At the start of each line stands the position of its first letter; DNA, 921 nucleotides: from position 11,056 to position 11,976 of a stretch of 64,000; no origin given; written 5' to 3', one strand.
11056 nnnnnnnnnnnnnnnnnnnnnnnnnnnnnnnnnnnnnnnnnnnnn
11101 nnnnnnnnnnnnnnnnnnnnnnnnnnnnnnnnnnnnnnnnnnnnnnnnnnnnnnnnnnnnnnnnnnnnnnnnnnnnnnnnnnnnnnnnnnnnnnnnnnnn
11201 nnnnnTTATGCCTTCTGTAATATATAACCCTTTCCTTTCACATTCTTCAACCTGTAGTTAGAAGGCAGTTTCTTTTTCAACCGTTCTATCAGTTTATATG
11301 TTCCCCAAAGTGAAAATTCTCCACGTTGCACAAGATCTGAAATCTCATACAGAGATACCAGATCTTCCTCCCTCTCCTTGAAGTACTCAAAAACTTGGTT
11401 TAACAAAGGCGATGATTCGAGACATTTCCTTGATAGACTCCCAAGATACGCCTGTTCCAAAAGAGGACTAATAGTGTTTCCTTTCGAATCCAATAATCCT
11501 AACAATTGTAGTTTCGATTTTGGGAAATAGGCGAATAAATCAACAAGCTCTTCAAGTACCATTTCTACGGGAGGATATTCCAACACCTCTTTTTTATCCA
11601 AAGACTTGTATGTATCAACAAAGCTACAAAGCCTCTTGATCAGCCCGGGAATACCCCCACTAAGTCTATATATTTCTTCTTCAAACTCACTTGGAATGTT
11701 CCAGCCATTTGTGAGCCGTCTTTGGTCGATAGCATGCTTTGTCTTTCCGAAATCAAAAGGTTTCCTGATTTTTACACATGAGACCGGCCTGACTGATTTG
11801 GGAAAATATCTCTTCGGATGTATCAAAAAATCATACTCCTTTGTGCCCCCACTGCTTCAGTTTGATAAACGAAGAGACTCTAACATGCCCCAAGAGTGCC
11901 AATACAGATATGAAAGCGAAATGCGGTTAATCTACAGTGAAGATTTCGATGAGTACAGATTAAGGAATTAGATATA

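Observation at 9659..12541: Candidate novel module: winged-helix protein translationally coupled to an orphan P-loop NTPase, with a divergent ORFan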

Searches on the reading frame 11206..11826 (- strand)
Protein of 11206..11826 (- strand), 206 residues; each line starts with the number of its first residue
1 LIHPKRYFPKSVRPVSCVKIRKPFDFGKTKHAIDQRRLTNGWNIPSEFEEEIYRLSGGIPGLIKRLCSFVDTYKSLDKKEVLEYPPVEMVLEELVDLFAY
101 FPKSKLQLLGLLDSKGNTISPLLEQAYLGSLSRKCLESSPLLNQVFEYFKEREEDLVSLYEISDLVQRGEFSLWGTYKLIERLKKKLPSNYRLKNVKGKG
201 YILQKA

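Call 3: search_protein_families(library=pfam, proteins=[window:11206-11826:-], max_evalue=1)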
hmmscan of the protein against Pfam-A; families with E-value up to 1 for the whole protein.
window:11206-11826:- (206 aa): 0 families

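Call 4: search_protein_families(library=padloc, proteins=[window:11206-11826:-], max_evalue=1)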
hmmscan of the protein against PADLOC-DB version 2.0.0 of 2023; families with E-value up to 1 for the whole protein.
window:11206-11826:- (206 aa): 0 families

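Call 6: find_homologous_proteins(query=window:11206-11826:-, max_evalue=0.001)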
Query window:11206-11826:- (206 aa): 6 proteins with E <= 0.001 among 186 candidates.
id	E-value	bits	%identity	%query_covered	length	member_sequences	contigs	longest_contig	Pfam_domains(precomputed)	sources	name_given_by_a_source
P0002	7.3e-132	455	100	100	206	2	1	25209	-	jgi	-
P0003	9.4e-64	233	53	99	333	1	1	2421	-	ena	-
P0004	5.0e-58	214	50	100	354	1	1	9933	-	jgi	jgi:hypothetical protein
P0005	6.1e-33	132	40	98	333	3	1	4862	-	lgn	-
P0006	6.9e-31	126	41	84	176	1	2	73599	-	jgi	-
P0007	8.3e-21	93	35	89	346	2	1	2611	PF00486.35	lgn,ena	-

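Call 12: find_encoding_contigs(protein=P0004, flank=8000, max_places=4)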
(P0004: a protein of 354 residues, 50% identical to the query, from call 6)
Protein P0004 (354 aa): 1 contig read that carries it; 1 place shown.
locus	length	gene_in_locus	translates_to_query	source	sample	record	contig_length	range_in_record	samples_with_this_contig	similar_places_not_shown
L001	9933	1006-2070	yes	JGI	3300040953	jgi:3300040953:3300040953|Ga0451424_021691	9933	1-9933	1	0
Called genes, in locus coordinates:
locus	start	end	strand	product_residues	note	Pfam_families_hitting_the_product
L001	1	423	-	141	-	?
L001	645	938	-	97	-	-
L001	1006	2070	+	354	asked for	-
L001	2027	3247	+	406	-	-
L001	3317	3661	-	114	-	-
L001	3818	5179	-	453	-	PF03023:MurJ, PF13440:Polysacc_synt_3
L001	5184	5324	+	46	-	-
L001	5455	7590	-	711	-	PF01138:RNase_PH, PF03725:RNase_PH_C, PF03726:PNPase, PF01138:RNase_PH, PF00013:KH_1, PF00575:S1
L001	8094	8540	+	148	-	PF03652:RuvX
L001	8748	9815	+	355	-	PF02618:YceG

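Call 13: find_encoding_contigs(protein=P0005, flank=8000, max_places=4)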
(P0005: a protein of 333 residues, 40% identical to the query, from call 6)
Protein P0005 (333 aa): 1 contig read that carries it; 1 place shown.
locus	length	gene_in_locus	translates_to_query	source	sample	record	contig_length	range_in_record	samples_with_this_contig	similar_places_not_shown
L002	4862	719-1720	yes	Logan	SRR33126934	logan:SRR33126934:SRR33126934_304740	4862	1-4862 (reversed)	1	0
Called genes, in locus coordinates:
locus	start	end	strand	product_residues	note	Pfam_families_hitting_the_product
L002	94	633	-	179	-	-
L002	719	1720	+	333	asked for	-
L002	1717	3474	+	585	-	-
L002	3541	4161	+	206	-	-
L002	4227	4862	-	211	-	?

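Call 21: find_encoding_contigs(protein=P0006, flank=8000, max_places=4)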
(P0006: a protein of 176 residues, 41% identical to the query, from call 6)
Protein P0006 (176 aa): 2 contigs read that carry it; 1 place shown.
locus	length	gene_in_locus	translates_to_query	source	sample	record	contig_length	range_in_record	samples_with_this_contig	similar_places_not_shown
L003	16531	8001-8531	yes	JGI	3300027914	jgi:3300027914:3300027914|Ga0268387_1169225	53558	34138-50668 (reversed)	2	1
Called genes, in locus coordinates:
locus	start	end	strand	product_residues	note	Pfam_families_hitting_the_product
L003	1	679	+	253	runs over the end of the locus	PF18761:Heliorhodopsin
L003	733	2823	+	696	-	-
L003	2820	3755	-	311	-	PF02449:Glyco_hydro_42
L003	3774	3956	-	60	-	-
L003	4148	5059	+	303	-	-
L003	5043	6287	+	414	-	-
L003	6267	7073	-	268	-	PF02578:Cu-oxidase_4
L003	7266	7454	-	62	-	-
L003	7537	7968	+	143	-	-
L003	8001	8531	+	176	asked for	-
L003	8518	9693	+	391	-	-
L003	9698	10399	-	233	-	-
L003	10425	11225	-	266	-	-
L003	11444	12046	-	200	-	PF00081:Sod_Fe_N, PF02777:Sod_Fe_C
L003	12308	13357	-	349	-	PF01594:AI-2E_transport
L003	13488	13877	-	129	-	PF02823:ATP-synt_DE_N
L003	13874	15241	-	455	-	PF02874:ATP-synt_ab_N, PF00006:ATP-synt_ab, PF22919:ATP-synt_VA_C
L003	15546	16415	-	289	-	PF00231:ATP-synt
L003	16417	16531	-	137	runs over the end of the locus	PF20393:Pro_CA_2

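Call 22: find_encoding_contigs(protein=P0007, flank=8000, max_places=4)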
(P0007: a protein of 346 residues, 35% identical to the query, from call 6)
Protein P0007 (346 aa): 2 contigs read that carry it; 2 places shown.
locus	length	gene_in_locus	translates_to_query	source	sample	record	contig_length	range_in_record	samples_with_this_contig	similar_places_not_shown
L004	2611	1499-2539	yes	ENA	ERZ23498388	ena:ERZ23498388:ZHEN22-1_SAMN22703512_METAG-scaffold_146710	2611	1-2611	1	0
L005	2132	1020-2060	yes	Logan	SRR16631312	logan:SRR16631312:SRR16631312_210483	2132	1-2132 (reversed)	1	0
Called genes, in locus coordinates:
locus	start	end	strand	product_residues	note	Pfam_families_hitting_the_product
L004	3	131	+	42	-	?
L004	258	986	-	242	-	PF00293:NUDIX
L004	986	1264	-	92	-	PF00293:NUDIX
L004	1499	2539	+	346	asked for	PF00486:Trans_reg_C (weak)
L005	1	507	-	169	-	?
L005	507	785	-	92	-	PF00293:NUDIX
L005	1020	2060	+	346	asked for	PF00486:Trans_reg_C (weak)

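Call 23: find_encoding_contigs(protein=P0003, flank=8000, max_places=4)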
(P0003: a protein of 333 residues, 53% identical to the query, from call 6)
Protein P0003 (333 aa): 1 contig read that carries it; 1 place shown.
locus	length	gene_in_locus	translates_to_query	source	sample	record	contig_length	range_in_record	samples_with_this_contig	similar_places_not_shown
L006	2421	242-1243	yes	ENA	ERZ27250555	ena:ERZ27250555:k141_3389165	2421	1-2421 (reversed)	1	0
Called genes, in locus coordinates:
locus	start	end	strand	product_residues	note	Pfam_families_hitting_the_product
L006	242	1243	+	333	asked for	-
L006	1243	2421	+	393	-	?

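Call 38: find_related_loci(query=A3, collection=genome_contigs, flank=6000)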
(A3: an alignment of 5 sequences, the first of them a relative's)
Query A3 (333 aa) in genome_contigs; peptide patterns used: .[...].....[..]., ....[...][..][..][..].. (x = any residue, [..] = any of these).
31 stretches matched a pattern; 8 encode a relative of the query (tblastn E <= 1e-3); 8 distinct loci.
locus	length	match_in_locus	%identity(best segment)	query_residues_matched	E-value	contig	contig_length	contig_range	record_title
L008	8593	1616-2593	31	20-333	7e-34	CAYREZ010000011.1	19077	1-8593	MAG TPA_asm: uncultured Gammaproteobacteria bacterium isolate SRP050083_co1_461 genome assembly, contig: NODE_1134_lengt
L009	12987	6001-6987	30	15-333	6e-31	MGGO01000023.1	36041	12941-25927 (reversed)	MAG: Candidatus Woesebacteria bacterium RIFCSPHIGHO2_01_FULL_44_10 rifcsphigho2_01_scaffold_6053, whole genome shotgun s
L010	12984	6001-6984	30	15-330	6e-26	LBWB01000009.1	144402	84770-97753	MAG: Candidatus Woesebacteria bacterium GW2011_GWB1_39_12 UT24_C0009, whole genome shotgun sequence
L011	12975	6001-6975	27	20-332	5e-25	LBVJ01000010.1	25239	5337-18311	MAG: Candidatus Woesebacteria bacterium GW2011_GWA1_38_8 UT06_C0010, whole genome shotgun sequence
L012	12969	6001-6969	29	20-330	1e-22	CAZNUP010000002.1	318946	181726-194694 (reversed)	MAG TPA_asm: uncultured Gammaproteobacteria bacterium isolate SRP292972_co3_34 genome assembly, contig: NODE_40_length_3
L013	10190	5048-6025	26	13-330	2e-22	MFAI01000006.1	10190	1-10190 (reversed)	MAG: Candidatus Collierbacteria bacterium RIFCSPLOWO2_01_FULL_50_23 rifcsplowo2_01_scaffold_16781, whole genome shotgun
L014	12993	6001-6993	32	15-333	1e-31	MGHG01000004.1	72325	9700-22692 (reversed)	MAG: Candidatus Woesebacteria bacterium RIFCSPLOWO2_01_FULL_39_23 rifcsplowo2_01_scaffold_284, whole genome shotgun sequ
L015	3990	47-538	25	13-193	4e-7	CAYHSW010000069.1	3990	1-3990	MAG TPA_asm: uncultured Gammaproteobacteria bacterium isolate ERP119705_co14_252 genome assembly, contig: NODE_48175_len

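Call 42: search_protein_families(library=pfam, proteins=[P0003, P0004, P0005, P0007, L010:5908-7005:+, L014:5962-7002:+, L014:7016-9133:-, L010:7385-9430:-, L013:4979-6043:+], max_evalue=0.1)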
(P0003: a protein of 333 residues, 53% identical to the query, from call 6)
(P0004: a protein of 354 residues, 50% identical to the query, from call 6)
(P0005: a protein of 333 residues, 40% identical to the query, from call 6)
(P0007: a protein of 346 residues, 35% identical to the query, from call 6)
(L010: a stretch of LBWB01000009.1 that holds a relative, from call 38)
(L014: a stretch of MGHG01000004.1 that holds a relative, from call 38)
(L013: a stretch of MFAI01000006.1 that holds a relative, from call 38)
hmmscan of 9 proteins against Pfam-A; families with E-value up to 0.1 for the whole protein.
P0003 (333 aa): 1 family
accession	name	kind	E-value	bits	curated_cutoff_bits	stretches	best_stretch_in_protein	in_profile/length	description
PF00486.34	Trans_reg_C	-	0.0014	19.1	26.2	1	261-330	3-77/77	Transcriptional regulatory protein, C terminal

P0004 (354 aa): 1 family
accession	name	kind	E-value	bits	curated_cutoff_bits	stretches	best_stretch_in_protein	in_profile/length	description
PF00486.34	Trans_reg_C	-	0.05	14.1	26.2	0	262-330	3-77/77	Transcriptional regulatory protein, C terminal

P0005 (333 aa): 1 family
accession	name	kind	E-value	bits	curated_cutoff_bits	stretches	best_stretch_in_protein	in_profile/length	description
PF00486.34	Trans_reg_C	-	0.00021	21.7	26.2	1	263-329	5-77/77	Transcriptional regulatory protein, C terminal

P0007 (346 aa): 1 family
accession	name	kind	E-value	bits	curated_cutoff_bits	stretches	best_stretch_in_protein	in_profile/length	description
PF00486.34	Trans_reg_C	-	3e-06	27.7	26.2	1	273-341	5-77/77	Transcriptional regulatory protein, C terminal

L010:5908-7005:+ (365 aa): 2 families
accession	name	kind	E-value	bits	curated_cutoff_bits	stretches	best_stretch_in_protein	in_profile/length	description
PF00486.34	Trans_reg_C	-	2.6e-05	24.7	26.2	1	292-359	6-77/77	Transcriptional regulatory protein, C terminal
PF17726.7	DpnI_C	-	0.09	13.4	23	1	312-351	6-45/70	Dam-replacing HTH domain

L014:5962-7002:+ (346 aa): 1 family
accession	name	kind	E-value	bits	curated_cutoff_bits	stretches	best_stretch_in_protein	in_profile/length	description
PF00486.34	Trans_reg_C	-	2.2e-07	31.3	26.2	1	273-341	5-77/77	Transcriptional regulatory protein, C terminal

L014:7016-9133:- (705 aa): 4 families
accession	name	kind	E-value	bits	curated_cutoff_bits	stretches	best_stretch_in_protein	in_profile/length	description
PF01131.25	Topoisom_bac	-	9.2e-123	410.7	35.1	1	147-571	2-407/411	DNA topoisomerase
PF01396.24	Zn_ribbon_Top1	-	1.6e-24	85.8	32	2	657-694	3-38/39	Topoisomerase DNA binding C4 zinc finger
PF01751.28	Toprim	-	6.9e-19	68.3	23.1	1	4-100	1-86/96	Toprim domain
PF13662.12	Toprim_4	-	0.0043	17.7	25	1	49-105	47-81/85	Toprim domain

L010:7385-9430:- (681 aa): 8 families
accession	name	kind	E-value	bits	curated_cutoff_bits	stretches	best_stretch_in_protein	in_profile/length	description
PF01131.25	Topoisom_bac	-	1.4e-129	433.2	35.1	1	130-557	2-411/411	DNA topoisomerase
PF01751.28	Toprim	-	3.2e-21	75.7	23.1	1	3-115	2-96/96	Toprim domain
PF01396.24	Zn_ribbon_Top1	-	7.3e-21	74.1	32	2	635-673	2-38/39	Topoisomerase DNA binding C4 zinc finger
PF13662.12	Toprim_4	-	0.0011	19.6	25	1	54-99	47-77/85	Toprim domain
PF13155.12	Toprim_2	-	0.014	16.2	22.1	1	61-100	34-70/88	Toprim-like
PF25606.1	SH3b_P2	-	0.02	15.7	27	1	186-230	46-87/95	SH3b_P2 domain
PF22415.1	PSV_ORF131-like_dom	-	0.048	14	27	0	635-657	23-46/80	PSV_Hypothetical protein ORF131-like domain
PF15777.11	Anti-TRAP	-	0.088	13.3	32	0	632-655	28-49/59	Tryptophan RNA-binding attenuator protein inhibitory protein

L013:4979-6043:+ (354 aa): 1 family
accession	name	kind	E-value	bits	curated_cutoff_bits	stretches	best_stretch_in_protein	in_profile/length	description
PF00486.34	Trans_reg_C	-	1.1e-05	25.8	26.2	1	280-349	4-77/77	Transcriptional regulatory protein, C terminal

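Call 44: search_solved_structures(query=A3, max_evalue=10, show_alignments=3)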
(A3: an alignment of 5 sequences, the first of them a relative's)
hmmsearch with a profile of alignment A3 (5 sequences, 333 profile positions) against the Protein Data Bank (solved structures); distinct sequences matched with E-value up to 10: 9.
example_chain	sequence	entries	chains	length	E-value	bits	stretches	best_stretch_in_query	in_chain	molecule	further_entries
1kgs_A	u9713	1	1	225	0.00072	22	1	256-331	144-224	DNA BINDING RESPONSE REGULATOR D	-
5x5l_A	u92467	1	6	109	0.00082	21.8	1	250-330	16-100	AdeR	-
8b4c_D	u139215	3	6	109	0.018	17.4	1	245-316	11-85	Cholera toxin transcriptional activator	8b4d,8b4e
8b4b_W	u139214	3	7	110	0.018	17.4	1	245-316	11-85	Cholera toxin transcriptional activator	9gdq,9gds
7nmb_A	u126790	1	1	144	0.027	16.8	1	240-315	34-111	Cholera toxin transcriptional activator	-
2k4j_A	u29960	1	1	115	0.05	16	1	259-330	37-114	Putative TRANSCRIPTIONAL REGULATOR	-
1p2f_A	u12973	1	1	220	0.64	12.3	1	260-328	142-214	Response Regulator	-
9e5c_1t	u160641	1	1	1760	0.87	11.9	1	239-296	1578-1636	Cilia- and flagella-associated protein 44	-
2jzy_A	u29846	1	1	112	1.4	11.2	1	254-330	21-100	Transcriptional regulatory protein PcoR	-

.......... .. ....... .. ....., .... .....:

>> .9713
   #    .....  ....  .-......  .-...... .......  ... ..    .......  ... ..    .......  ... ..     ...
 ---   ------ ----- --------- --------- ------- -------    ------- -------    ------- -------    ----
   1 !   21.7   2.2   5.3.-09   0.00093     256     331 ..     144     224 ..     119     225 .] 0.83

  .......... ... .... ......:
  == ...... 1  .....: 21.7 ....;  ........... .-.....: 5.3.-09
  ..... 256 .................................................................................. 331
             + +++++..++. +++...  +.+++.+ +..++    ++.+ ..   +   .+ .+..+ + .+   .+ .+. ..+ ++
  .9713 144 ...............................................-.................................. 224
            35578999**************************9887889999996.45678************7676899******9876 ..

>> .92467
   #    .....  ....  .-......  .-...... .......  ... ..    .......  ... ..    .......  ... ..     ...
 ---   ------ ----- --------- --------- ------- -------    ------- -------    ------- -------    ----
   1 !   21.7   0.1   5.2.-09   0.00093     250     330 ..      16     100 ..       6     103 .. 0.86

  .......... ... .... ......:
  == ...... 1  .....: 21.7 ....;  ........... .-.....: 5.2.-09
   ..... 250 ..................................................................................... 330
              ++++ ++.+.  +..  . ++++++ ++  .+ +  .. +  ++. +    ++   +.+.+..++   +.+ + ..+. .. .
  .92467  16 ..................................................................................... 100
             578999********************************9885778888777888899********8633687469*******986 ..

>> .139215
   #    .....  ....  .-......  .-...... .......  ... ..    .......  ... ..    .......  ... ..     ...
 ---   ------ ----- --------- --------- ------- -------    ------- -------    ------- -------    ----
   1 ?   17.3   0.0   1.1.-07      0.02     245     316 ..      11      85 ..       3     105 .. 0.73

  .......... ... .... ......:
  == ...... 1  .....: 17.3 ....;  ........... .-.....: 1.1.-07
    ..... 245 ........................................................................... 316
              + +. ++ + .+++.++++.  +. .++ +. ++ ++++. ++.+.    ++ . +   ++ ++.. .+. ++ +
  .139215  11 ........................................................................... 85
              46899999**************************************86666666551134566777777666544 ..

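Call 49: search_protein_families(library=ncbifam, proteins=[P0003, window:11206-11826:-, L014:5962-7002:+, L002:1717-3474:+, L001:2027-3247:+], max_evalue=1)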
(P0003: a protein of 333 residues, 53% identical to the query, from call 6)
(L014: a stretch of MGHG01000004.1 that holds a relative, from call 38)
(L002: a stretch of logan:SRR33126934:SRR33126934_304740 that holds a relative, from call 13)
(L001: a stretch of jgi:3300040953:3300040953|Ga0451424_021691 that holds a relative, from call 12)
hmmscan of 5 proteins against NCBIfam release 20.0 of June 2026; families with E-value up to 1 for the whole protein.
P0003 (333 aa): 2 families
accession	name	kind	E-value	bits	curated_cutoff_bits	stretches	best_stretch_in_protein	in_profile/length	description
TIGR03015.1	pepcterm_ATPase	hypoth_equivalog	0.0024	17.4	324.5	1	145-211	187-257/269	XrtA/PEP-CTERM system-associated ATPase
NF033117.2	vanR_ACDEGLN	exception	0.012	15.2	350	1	233-316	126-207/226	VanR-ABDEGLN family response regulator transcription factor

window:11206-11826:- (206 aa): 1 family
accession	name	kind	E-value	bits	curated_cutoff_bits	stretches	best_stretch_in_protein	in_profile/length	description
TIGR03015.1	pepcterm_ATPase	hypoth_equivalog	0.00081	18.9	324.5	1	23-94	191-266/269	XrtA/PEP-CTERM system-associated ATPase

L014:5962-7002:+ (346 aa): 6 families
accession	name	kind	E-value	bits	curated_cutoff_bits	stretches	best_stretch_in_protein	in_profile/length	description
NF008034.0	PRK10766.1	equivalog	0.015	14.8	275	1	273-342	159-227/231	two-component system response regulator TorR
NF000404.1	vanR-D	exception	0.017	14.6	500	1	273-343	158-232/232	vancomycin resistance response regulator transcription factor VanR-D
NF002422.0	PRK01546.1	equivalog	0.034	14.2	143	1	235-270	14-49/79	hypothetical protein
NF053854.1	RespRegPhoBBctds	equivalog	0.075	12.4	270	1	273-341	155-224/225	two-component system response regulator PhoB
NF005568.0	PRK07239.1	equivalog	0.084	11.8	273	1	273-342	305-372/381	uroporphyrinogen-III synthase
NF007346.1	PRK09836.1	equivalog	0.13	12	420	1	274-341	151-221/227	copper/silver response regulator transcription factor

L002:1717-3474:+ (585 aa): 1 family
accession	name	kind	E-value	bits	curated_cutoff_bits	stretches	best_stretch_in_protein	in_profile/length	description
NF001866.0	PRK00625.1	equivalog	0.14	12.3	142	0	356-389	97-130/173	shikimate kinase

L001:2027-3247:+ (406 aa): 0 families

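Call 50: search_protein_families(library=phrogs, proteins=[P0003, window:11206-11826:-, L002:1717-3474:+, L001:2027-3247:+], max_evalue=1)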
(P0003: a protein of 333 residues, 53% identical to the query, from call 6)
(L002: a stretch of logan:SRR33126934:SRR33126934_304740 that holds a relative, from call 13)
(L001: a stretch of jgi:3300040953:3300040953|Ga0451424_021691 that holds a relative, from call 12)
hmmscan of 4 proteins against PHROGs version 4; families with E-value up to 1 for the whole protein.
P0003 (333 aa): 2 families
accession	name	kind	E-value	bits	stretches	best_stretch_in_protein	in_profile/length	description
phrog_20732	-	unknown function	0.12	13.5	1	227-278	79-130/157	-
phrog_22076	-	unknown function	0.14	13.5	1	6-41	18-56/83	-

window:11206-11826:- (206 aa): 0 families

L002:1717-3474:+ (585 aa): 0 families

L001:2027-3247:+ (406 aa): 1 family
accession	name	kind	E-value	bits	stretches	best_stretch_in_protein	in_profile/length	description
phrog_33948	-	unknown function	0.11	12.8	1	211-254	116-159/280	-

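Call 55: predict_structure(alignment_id=A5)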
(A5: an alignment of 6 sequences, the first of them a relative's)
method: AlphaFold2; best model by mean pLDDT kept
length: 333 residues; sequences in the alignment: 6
mean_pLDDT: 63.2   pTM: 0.41
mean pLDDT of the five models: 63.2, 61.4, 60.8, 56.3, 55.0
residues with pLDDT >= 90: 31; 70-90: 118; 50-70: 76; < 50: 108
segments of 3 or more residues with pLDDT < 50: 1-16, 27-30, 36-71, 93-114, 130-147, 256-261, 295-297
pLDDT, mean of each block of 10 residues (from residue 1): 34 48 48 45 29 38 38 54 55 44 45 48 53 35 44 82 73 95 81 84 84 68 76 79 90 57 74 88 85 59 84 77 88 79
secondary structure, 60 per line:
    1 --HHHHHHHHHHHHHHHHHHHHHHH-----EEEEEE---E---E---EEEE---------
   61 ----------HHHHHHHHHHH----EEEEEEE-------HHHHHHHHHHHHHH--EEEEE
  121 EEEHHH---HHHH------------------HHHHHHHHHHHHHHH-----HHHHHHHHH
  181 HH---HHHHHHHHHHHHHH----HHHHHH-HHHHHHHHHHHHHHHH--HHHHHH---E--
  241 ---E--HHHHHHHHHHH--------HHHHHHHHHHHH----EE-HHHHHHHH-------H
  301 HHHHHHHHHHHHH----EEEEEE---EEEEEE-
elements in order: H3-25 E31-36 E48-51 H71-81 E86-92 H100-113 E116-123 H130-133 H152-166 H172-182 H186-199 H204-209 H211-226 H229-234 H247-257 H266-277 H285-292 H300-313 E318-323 E327-332

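Call 61: find_related_loci(query=A3, collection=metagenome_contigs, flank=5000)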
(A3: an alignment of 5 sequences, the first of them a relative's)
Query A3 (333 aa) in metagenome_contigs; peptide patterns used: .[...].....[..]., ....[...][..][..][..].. (x = any residue, [..] = any of these).
70 stretches matched a pattern; 28 encode a relative of the query (tblastn E <= 1e-3); 28 distinct loci.
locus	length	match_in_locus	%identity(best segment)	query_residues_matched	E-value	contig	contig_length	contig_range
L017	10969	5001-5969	37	5-331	3e-67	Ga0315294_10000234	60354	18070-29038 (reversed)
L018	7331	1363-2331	36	5-331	6e-65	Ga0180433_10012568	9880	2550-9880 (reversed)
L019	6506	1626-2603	31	20-333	1e-33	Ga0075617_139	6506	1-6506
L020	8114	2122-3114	32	15-333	3e-31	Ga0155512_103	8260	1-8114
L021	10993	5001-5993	32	15-333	3e-31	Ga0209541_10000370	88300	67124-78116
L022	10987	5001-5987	30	15-333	1e-30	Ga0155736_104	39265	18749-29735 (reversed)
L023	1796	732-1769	29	1-333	2e-28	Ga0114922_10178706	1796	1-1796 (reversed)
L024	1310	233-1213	28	15-331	4e-28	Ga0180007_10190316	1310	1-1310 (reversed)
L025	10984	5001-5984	30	15-330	1e-25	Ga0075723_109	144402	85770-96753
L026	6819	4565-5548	30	15-330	1e-25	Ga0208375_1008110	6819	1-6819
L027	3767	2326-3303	27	15-330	3e-25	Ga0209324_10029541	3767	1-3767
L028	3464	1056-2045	27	15-332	4e-25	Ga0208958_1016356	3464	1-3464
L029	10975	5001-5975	27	20-332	1e-24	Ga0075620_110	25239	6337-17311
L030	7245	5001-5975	27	20-332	3e-24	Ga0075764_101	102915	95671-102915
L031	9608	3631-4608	26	13-330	4e-22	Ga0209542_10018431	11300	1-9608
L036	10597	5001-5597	29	139-319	3e-7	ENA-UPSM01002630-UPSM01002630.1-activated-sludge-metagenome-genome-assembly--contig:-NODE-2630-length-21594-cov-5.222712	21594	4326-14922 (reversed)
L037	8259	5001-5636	26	155-332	9e-7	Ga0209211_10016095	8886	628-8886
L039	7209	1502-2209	26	124-330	3e-5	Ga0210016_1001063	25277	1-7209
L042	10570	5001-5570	28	178-329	3e-4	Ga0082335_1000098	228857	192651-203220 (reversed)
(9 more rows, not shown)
